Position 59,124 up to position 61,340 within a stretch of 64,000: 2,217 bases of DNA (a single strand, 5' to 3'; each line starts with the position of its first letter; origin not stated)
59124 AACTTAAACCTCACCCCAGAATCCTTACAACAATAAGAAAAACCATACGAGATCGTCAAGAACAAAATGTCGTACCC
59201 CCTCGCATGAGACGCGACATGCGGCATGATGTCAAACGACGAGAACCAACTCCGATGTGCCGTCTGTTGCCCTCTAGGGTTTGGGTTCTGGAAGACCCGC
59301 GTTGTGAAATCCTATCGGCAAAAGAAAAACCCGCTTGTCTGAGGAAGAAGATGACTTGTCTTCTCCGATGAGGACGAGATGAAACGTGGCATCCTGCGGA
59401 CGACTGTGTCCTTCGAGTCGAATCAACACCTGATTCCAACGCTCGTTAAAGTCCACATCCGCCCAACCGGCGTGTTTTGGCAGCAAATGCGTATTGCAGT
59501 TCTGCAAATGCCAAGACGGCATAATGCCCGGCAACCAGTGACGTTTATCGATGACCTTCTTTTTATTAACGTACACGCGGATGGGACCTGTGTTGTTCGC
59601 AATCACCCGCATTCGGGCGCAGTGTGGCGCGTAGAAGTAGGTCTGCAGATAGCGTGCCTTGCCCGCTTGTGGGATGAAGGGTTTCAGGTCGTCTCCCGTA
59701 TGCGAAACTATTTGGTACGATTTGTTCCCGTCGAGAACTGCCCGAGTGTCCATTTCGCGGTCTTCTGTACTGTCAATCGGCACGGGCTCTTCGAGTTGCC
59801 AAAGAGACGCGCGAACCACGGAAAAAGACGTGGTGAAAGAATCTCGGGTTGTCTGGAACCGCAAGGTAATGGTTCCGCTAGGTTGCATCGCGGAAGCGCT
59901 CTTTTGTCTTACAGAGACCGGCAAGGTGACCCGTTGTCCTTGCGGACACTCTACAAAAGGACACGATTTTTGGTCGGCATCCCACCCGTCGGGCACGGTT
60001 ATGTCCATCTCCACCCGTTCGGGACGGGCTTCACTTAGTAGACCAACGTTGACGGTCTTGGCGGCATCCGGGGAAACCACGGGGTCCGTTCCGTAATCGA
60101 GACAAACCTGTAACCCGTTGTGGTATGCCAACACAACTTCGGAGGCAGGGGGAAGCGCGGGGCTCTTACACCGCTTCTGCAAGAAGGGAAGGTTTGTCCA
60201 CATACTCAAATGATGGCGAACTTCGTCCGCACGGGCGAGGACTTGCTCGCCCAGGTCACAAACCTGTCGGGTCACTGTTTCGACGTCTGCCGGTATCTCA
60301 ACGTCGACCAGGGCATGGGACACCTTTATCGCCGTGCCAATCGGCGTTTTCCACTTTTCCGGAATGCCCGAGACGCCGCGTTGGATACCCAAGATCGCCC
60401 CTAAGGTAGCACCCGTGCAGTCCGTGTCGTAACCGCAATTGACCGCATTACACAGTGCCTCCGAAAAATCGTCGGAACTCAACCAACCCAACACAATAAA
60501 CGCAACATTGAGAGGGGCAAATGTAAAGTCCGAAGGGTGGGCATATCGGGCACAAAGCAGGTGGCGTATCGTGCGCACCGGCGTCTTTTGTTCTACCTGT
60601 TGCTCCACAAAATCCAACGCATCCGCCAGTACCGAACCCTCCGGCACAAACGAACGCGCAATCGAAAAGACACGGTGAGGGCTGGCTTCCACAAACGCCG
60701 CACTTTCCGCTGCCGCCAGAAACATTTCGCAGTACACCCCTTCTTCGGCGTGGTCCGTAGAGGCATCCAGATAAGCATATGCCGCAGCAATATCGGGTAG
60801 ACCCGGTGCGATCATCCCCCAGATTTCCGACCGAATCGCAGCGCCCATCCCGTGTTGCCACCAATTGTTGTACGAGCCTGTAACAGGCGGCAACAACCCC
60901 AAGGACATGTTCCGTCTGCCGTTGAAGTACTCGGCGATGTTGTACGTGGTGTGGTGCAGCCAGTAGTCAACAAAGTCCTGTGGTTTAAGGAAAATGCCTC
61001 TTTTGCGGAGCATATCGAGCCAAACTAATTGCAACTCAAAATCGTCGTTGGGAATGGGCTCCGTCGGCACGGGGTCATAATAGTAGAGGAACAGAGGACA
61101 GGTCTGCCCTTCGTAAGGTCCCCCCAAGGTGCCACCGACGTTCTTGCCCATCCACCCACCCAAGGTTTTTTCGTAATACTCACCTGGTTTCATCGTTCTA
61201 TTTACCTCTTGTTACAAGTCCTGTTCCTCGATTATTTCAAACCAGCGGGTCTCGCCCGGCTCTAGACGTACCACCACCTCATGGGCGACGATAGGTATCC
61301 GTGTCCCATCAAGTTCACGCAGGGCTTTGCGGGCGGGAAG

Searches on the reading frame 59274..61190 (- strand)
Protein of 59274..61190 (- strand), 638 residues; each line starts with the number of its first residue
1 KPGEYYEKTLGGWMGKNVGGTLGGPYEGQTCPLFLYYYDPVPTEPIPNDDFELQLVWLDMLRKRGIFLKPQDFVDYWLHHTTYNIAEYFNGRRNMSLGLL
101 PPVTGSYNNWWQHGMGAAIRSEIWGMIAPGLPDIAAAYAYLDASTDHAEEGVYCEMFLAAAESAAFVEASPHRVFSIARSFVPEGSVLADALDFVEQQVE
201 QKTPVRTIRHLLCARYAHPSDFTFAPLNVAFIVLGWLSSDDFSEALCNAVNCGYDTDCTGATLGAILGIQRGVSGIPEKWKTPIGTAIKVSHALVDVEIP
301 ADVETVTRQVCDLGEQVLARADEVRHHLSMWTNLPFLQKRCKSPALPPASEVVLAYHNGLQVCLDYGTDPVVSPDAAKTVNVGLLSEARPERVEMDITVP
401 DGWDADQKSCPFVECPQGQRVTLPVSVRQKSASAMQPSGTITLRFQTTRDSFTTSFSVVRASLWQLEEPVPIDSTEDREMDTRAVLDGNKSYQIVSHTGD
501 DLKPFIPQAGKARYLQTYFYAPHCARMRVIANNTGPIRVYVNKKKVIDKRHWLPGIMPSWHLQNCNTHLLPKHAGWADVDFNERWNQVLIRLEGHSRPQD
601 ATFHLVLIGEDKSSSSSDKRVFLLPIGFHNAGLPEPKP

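Call 59: search_protein_families(library=ncbifam, proteins=[window:59274-61190:-], max_evalue=1)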
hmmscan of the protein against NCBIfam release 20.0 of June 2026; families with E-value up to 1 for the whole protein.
window:59274-61190:- (638 aa): 2 families
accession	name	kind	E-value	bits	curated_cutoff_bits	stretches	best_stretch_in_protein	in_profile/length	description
TIGR02662.1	dinitro_DRAG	equivalog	4.7e-07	29.3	337.05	1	233-286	216-269/287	ADP-ribosyl-[dinitrogen reductase] hydrolase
NF041672.1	ADPriboarghdlase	equivalog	1.7e-05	23.7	490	1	238-287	296-345/361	ADP-ribosylarginine hydrolase Tri1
